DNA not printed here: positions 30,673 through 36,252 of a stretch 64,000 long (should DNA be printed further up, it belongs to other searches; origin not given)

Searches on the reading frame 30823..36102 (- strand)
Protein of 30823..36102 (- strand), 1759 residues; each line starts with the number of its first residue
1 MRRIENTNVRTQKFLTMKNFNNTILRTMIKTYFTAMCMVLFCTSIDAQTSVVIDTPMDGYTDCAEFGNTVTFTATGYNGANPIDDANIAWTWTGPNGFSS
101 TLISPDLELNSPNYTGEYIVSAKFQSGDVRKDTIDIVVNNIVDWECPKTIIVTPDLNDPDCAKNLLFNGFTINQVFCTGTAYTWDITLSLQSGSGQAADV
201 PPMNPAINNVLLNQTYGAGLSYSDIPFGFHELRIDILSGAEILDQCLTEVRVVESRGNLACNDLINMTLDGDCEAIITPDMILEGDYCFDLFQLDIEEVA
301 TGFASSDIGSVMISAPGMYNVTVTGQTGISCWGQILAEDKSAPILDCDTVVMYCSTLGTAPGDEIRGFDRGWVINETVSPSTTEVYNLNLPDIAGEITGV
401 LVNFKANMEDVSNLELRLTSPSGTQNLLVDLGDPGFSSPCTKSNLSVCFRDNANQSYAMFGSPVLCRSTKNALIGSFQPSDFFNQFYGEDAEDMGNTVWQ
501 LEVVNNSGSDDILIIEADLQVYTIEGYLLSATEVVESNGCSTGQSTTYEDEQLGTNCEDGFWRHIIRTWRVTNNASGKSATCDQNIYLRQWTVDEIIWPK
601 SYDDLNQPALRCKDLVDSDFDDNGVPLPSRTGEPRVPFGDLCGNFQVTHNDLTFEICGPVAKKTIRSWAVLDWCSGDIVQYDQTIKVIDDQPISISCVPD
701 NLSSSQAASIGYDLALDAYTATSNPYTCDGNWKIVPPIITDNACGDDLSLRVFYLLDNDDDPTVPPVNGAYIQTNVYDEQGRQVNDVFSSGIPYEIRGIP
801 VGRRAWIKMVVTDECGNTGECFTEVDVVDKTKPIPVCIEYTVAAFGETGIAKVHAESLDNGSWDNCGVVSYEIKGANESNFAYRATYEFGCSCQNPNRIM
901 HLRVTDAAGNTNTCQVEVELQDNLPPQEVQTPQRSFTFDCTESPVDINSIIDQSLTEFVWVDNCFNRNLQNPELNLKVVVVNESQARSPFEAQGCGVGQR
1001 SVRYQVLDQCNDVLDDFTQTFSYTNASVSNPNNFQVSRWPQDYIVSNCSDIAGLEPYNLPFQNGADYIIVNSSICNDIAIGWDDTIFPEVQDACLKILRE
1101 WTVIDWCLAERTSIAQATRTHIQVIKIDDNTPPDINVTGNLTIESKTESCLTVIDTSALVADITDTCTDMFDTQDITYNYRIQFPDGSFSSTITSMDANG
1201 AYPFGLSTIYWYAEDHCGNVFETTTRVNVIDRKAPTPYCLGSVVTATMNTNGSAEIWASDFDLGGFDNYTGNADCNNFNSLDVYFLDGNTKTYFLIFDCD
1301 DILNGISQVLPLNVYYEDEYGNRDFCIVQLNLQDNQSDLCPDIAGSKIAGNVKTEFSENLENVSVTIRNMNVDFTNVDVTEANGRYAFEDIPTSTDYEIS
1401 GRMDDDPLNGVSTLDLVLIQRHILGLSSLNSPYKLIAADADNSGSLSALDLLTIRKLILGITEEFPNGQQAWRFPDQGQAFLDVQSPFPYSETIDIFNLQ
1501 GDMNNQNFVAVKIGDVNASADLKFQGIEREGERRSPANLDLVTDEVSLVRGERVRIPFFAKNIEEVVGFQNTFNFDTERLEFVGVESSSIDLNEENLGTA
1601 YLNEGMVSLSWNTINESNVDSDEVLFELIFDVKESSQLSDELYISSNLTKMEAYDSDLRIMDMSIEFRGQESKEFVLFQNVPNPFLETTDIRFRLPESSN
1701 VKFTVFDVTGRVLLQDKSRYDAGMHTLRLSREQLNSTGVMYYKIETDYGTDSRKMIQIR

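Call 10: search_protein_families(library=pfam, proteins=[window:30823-36102:-])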
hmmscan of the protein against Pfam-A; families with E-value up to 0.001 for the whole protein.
window:30823-36102:- (1759 aa): 4 families
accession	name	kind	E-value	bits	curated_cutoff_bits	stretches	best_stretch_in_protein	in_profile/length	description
PF00963.24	Cohesin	-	8.5e-10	39.4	24.1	1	1549-1663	11-130/139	Cohesin domain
PF13620.12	CarboxypepD_reg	-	9.7e-05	23.1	32.3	1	1348-1399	2-52/82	Carboxypeptidase regulatory-like domain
PF00404.24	Dockerin_1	-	0.00016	22.3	22.9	1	1411-1459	10-57/57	Dockerin type I domain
PF18962.6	Por_Secre_tail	-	0.00023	21.8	27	0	1682-1756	3-74/75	Secretion system C-terminal sorting domain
